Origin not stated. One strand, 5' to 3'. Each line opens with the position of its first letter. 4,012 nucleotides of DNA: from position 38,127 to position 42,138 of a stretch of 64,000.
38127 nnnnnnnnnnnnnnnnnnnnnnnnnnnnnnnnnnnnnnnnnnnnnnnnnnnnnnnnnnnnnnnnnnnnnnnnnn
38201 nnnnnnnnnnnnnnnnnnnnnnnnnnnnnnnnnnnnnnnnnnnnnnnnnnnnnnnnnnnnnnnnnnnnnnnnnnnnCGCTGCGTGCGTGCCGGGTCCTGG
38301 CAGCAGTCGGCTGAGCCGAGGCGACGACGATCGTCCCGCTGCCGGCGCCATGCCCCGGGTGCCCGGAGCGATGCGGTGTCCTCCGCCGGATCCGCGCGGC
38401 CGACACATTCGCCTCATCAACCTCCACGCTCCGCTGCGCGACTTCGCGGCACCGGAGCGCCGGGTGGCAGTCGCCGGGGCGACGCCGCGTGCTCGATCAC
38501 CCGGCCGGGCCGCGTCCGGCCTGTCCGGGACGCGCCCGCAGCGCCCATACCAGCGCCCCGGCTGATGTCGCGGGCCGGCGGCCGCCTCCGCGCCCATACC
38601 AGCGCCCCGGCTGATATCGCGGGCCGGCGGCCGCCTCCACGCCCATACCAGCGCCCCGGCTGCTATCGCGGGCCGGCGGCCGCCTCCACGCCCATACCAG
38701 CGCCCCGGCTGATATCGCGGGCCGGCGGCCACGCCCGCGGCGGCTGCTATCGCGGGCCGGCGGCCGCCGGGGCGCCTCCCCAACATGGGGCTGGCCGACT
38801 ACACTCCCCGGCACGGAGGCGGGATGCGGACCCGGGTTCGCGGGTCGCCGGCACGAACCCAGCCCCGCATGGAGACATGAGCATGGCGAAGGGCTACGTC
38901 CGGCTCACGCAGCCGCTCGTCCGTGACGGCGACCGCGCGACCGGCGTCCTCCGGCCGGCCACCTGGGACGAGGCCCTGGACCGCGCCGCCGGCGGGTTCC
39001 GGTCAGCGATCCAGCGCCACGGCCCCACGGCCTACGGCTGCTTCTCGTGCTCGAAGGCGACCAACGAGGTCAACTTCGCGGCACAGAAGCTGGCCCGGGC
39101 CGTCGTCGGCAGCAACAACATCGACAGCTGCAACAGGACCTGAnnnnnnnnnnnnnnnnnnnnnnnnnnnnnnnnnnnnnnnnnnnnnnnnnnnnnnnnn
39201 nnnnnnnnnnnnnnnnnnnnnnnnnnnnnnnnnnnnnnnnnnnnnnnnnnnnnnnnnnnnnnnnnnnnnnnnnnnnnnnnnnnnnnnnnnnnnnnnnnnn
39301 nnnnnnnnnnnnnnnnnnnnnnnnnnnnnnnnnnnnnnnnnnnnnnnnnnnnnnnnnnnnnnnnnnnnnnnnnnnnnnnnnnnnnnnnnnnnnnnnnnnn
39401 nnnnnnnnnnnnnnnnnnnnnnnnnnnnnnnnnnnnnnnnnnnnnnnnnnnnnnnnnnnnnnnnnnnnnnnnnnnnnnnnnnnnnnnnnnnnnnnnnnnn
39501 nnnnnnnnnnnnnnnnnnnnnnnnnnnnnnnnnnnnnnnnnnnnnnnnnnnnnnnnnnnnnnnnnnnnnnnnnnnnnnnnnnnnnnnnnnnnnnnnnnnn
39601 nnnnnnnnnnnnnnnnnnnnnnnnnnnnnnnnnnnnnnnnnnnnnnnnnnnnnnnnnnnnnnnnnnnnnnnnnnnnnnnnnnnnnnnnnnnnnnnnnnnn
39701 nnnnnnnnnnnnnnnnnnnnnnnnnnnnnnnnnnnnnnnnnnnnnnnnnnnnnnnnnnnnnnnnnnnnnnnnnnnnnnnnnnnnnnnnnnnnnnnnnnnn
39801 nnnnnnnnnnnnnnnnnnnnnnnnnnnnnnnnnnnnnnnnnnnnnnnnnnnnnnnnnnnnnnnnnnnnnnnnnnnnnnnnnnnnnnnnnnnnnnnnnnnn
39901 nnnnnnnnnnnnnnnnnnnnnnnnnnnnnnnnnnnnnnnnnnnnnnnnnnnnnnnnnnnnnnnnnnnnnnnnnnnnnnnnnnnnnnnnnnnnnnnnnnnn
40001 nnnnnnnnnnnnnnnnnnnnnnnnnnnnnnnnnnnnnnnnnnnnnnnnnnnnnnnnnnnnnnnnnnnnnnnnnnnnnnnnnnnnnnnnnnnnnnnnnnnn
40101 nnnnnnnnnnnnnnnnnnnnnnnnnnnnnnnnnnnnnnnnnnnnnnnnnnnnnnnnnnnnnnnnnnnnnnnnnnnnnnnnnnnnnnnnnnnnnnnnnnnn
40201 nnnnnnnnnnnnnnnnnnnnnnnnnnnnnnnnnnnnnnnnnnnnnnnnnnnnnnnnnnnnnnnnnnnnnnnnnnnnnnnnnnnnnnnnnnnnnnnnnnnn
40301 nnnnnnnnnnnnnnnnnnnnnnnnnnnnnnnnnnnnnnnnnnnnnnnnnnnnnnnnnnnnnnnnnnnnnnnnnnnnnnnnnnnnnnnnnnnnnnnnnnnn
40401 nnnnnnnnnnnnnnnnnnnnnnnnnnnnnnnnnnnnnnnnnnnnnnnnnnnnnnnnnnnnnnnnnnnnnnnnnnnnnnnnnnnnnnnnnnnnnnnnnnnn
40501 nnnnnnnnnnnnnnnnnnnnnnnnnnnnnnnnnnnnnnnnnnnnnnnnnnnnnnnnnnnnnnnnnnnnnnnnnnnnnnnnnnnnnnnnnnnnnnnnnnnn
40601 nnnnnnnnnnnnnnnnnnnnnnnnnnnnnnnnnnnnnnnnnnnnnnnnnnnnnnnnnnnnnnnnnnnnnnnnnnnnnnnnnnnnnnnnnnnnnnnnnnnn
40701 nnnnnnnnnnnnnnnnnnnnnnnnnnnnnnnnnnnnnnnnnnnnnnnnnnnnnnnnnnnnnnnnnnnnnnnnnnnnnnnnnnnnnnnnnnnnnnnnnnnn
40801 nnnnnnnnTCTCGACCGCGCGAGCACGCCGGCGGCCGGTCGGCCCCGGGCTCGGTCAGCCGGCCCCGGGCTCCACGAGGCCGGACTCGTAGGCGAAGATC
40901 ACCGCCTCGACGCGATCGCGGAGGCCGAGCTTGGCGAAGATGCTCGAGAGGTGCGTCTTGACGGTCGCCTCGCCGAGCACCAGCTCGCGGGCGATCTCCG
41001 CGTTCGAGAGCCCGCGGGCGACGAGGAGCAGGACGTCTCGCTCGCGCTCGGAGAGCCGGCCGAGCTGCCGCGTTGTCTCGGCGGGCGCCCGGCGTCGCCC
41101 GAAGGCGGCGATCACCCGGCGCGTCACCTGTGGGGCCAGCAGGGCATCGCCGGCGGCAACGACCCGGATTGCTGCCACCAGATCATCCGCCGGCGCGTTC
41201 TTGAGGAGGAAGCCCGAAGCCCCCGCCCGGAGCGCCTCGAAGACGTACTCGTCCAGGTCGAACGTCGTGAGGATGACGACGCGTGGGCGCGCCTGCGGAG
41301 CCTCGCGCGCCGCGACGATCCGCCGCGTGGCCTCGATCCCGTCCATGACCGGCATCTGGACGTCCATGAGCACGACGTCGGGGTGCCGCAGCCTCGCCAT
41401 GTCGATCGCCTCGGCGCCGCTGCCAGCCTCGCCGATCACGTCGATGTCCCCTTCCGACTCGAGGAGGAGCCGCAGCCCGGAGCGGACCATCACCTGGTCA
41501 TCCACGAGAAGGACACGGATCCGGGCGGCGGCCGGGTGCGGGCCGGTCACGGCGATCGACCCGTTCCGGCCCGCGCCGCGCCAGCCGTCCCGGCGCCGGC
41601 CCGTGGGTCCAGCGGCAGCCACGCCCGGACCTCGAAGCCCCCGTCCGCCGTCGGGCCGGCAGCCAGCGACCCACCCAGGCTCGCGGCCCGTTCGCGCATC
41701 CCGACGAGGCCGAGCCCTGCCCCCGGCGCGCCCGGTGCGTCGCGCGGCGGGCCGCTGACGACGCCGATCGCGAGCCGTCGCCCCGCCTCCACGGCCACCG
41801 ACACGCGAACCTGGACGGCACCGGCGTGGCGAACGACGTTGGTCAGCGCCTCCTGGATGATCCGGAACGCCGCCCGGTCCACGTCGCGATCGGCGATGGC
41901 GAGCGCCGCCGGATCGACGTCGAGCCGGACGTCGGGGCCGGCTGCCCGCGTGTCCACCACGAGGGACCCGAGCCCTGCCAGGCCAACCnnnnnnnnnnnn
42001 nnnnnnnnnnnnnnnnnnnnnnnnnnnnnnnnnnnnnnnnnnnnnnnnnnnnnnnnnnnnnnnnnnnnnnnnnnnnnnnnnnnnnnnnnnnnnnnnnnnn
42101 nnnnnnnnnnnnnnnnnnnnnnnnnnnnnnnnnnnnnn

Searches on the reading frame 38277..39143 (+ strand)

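Call 26: search_protein_families(library=pfam, proteins=[window:38277-39143:+], max_evalue=0.00001)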
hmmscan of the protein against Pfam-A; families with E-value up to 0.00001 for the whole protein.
window:38277-39143:+ (288 aa): 1 family
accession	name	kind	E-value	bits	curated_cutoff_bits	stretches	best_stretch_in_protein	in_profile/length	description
PF00384.28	Molybdopterin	-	1.8e-09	37.5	24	1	209-287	1-80/353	Molybdopterin oxidoreductase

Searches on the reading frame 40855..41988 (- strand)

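Call 26: search_protein_families(library=pfam, proteins=[window:40855-41988:-], max_evalue=0.00001)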
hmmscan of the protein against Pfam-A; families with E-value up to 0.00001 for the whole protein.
window:40855-41988:- (377 aa): 3 families
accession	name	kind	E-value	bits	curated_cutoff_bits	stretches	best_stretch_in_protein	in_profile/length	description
PF00072.30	Response_reg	-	2.3e-26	92.6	30.2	1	159-275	1-111/111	Response regulator receiver domain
PF00196.25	GerE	-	2.3e-18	66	23.5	1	312-366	3-57/57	Bacterial regulatory proteins, luxR family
PF08281.18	Sigma70_r4_2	-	2.2e-08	34.1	25.7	1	307-350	6-50/54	Sigma-70, region 4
